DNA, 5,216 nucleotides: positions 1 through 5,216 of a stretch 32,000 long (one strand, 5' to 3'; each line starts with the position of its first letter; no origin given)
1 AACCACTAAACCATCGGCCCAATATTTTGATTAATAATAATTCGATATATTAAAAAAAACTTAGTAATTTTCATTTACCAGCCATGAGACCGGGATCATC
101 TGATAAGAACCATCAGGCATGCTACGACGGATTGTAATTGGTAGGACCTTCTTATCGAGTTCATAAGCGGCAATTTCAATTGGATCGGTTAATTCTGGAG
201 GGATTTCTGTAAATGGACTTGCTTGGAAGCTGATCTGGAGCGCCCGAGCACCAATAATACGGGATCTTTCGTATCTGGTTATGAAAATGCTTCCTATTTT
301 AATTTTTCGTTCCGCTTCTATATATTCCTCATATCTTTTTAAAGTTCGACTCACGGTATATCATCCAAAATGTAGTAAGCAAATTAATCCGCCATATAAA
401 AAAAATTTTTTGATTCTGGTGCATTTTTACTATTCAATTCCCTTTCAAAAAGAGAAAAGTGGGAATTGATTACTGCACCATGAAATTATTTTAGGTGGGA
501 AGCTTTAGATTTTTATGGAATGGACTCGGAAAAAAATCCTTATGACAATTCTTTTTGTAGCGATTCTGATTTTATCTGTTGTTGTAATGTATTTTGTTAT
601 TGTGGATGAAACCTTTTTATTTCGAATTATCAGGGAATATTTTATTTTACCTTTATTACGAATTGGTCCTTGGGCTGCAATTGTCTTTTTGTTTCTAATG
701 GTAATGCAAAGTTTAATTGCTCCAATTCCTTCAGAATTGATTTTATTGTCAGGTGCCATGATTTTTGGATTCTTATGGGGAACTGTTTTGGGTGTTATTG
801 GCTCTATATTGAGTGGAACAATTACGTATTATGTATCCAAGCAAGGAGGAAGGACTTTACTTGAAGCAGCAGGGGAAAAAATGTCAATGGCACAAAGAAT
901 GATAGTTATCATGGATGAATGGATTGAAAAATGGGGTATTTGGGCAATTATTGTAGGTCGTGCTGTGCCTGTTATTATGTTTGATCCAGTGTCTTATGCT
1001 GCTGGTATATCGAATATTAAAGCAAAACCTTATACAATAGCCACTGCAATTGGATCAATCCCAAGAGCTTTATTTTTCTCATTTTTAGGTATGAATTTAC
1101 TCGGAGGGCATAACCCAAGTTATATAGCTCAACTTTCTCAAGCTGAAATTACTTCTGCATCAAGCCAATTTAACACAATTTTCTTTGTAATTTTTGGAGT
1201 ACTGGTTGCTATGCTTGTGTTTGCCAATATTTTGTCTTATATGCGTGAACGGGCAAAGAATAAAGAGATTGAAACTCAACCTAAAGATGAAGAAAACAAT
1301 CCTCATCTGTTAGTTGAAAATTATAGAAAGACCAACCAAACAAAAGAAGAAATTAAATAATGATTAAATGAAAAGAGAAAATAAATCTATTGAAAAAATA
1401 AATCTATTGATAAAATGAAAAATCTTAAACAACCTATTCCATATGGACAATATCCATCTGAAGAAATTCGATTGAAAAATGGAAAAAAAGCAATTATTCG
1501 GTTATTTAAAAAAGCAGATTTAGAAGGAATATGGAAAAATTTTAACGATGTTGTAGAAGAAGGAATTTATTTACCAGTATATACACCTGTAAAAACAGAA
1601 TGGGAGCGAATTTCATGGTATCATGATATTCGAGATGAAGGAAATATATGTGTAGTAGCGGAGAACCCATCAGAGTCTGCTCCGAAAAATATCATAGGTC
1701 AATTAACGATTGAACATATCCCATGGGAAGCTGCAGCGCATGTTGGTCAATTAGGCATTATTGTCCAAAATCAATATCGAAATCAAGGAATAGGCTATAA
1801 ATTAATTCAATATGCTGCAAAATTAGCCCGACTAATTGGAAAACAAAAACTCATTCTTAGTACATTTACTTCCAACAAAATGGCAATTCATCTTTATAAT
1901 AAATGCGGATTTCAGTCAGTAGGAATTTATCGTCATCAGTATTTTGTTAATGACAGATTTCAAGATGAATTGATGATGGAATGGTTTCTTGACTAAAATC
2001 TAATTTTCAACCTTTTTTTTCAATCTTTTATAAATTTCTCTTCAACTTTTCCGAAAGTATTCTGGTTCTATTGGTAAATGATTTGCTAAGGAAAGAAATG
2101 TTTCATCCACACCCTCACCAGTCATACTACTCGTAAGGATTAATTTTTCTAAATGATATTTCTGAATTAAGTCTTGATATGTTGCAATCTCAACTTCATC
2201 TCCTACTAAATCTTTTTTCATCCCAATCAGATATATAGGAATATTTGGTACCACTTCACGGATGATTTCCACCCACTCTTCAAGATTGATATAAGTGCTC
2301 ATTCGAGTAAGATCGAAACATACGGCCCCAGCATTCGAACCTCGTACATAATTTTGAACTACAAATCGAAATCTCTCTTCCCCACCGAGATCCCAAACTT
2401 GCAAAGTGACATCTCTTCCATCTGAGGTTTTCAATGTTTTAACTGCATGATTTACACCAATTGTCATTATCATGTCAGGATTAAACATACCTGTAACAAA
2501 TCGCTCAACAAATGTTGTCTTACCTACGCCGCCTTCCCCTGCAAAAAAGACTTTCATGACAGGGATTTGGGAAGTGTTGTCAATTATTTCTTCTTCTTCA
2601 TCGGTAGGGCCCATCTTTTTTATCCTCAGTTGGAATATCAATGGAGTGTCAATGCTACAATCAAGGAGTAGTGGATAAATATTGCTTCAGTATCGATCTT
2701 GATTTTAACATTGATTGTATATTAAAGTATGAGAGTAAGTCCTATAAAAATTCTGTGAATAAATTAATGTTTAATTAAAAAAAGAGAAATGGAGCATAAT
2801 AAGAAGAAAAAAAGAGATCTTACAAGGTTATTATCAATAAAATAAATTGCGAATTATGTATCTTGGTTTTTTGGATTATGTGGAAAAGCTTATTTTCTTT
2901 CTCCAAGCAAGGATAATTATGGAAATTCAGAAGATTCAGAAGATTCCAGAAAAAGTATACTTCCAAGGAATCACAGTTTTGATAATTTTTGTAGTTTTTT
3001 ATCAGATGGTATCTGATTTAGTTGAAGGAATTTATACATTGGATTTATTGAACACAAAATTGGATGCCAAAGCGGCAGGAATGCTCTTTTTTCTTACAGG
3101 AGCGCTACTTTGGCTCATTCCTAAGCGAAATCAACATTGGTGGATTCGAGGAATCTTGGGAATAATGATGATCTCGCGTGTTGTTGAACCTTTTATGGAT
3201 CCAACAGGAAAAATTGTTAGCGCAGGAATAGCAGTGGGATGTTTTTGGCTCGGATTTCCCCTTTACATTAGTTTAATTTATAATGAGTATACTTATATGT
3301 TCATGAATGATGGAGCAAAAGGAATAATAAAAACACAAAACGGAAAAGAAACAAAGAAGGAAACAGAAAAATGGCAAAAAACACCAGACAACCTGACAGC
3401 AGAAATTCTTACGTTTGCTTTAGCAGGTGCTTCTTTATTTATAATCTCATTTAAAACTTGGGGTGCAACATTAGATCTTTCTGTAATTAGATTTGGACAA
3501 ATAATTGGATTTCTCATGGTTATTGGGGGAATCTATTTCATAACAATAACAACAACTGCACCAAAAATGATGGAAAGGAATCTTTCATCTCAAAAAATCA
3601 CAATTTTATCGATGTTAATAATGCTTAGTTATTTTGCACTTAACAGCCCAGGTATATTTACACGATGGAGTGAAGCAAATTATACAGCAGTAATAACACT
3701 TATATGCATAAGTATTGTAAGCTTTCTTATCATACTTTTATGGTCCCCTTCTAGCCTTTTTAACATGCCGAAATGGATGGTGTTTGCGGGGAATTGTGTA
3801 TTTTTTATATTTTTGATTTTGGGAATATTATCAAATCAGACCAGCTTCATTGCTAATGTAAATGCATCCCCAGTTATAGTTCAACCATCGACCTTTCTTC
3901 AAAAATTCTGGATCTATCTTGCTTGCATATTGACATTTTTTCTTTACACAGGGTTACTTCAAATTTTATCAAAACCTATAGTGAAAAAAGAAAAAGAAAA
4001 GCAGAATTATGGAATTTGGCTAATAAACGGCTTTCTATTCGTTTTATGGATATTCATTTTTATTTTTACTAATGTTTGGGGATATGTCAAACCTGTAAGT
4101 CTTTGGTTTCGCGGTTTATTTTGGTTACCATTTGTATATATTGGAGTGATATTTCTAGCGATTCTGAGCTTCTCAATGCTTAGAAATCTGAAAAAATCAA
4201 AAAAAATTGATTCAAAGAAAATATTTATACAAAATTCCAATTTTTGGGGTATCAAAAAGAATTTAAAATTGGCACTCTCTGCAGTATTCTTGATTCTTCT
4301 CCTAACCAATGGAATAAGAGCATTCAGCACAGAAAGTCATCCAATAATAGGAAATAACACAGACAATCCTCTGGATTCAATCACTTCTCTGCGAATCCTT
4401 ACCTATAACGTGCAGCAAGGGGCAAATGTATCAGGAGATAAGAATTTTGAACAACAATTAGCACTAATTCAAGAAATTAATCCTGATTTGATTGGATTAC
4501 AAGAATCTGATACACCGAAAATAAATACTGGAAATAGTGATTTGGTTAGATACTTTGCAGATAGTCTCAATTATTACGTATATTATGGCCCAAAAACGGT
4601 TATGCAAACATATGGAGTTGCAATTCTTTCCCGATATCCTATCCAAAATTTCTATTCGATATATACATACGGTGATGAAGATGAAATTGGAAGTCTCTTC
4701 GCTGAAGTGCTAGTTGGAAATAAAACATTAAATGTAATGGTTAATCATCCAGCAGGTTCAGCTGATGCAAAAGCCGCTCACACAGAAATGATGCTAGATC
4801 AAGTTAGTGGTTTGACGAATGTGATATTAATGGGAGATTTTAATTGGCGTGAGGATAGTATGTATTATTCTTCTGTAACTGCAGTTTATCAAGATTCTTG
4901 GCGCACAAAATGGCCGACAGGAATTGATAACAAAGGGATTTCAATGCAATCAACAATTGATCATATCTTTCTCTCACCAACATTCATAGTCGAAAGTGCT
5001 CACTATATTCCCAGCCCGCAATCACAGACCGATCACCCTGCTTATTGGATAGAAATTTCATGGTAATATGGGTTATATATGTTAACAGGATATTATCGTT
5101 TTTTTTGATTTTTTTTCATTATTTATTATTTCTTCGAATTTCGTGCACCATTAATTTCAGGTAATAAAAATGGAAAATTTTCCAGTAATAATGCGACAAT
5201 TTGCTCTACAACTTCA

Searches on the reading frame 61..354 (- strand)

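Call 14: search_protein_families(library=pfam, proteins=[window:61-354:-], max_evalue=0.01)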
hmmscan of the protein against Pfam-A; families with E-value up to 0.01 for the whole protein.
window:61-354:- (97 aa): 1 family
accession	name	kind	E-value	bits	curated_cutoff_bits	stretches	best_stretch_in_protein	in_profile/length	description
PF01192.27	RNA_pol_Rpb6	-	2.7e-07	30.9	26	1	26-73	8-53/53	RNA polymerase Rpb6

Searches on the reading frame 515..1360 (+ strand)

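Call 14: search_protein_families(library=pfam, proteins=[window:515-1360:+], max_evalue=0.01)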
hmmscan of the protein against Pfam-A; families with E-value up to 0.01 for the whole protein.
window:515-1360:+ (281 aa): 1 family
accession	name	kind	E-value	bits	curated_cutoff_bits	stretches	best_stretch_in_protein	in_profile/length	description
PF09335.16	VTT_dom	-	3.1e-24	86.2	33.9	1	71-193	1-122/123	VTT domain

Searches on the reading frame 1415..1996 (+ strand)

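Call 14: search_protein_families(library=pfam, proteins=[window:1415-1996:+], max_evalue=0.01)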
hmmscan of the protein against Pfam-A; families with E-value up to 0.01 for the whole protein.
window:1415-1996:+ (193 aa): 6 families
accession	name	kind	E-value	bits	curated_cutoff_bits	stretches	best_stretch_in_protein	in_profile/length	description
PF00583.31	Acetyltransf_1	-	3.8e-15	56.6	20.7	1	61-166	18-116/116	Acetyltransferase (GNAT) family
PF13508.13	Acetyltransf_7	-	1.2e-12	48.4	27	1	77-167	3-83/84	Acetyltransferase (GNAT) domain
PF13302.13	Acetyltransf_3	-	6.5e-10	40.3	25.4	1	27-167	3-138/138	Acetyltransferase (GNAT) domain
PF13420.13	Acetyltransf_4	-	7.5e-09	36.2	24.3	1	28-187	1-155/155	Acetyltransferase (GNAT) domain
PF08445.16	FR47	-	3.5e-06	27.4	22.1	1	98-174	9-82/86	FR47-like protein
PF13673.13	Acetyltransf_10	-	2.6e-05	24.6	23.6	1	115-170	57-111/128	Acetyltransferase (GNAT) domain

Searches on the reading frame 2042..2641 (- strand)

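Call 14: search_protein_families(library=pfam, proteins=[window:2042-2641:-], max_evalue=0.01)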
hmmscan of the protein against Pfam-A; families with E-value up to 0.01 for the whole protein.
window:2042-2641:- (199 aa): 4 families
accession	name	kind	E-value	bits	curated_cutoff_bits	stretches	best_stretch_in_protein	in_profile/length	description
PF00071.28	Ras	-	3.7e-33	114.8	21.6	1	30-188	1-159/162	Ras family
PF08477.19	Roc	-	8.2e-26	91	27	1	30-144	1-119/119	Ras of Complex, Roc, domain of DAPkinase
PF00025.27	Arf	-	9.7e-11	41.9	22.3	1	28-187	14-172/174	ADP-ribosylation factor family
PF04670.18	Gtr1_RagA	-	0.00021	21.2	22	1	30-161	1-139/232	Gtr1/RagA G protein conserved region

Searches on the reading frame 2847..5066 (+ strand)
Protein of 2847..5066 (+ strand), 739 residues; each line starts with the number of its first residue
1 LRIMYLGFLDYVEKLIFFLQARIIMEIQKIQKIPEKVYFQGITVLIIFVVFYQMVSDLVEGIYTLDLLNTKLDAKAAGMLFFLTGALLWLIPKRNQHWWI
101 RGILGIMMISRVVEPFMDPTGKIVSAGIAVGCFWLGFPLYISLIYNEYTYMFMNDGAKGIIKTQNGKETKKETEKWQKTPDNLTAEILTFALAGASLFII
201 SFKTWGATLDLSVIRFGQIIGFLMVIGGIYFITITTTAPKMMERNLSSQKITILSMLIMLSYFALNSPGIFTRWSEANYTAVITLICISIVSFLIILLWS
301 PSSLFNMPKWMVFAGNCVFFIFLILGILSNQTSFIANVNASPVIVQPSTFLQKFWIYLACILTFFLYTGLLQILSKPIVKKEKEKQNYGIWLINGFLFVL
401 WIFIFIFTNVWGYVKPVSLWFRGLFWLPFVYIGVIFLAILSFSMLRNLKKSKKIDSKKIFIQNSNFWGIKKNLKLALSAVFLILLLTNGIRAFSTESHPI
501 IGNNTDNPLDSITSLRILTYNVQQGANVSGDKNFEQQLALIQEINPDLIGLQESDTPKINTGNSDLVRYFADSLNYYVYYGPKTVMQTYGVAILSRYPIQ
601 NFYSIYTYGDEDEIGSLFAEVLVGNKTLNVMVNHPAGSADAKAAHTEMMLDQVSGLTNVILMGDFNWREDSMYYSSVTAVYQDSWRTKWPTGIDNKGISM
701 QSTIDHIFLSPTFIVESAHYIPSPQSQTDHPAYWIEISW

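Call 14: search_protein_families(library=pfam, proteins=[window:2847-5066:+], max_evalue=0.01)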
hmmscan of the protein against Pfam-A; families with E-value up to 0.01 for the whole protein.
window:2847-5066:+ (739 aa): 2 families
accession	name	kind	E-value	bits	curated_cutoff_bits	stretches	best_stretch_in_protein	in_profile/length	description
PF03372.29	Exo_endo_phos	-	1e-18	68.3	24.5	1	518-730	1-225/225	Endonuclease/Exonuclease/phosphatase family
PF23226.1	Exo_endo_phos_PGAP2IP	-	3.4e-17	63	27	1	522-642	11-132/239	PGAP2IP, C-terminal nuclease-like domain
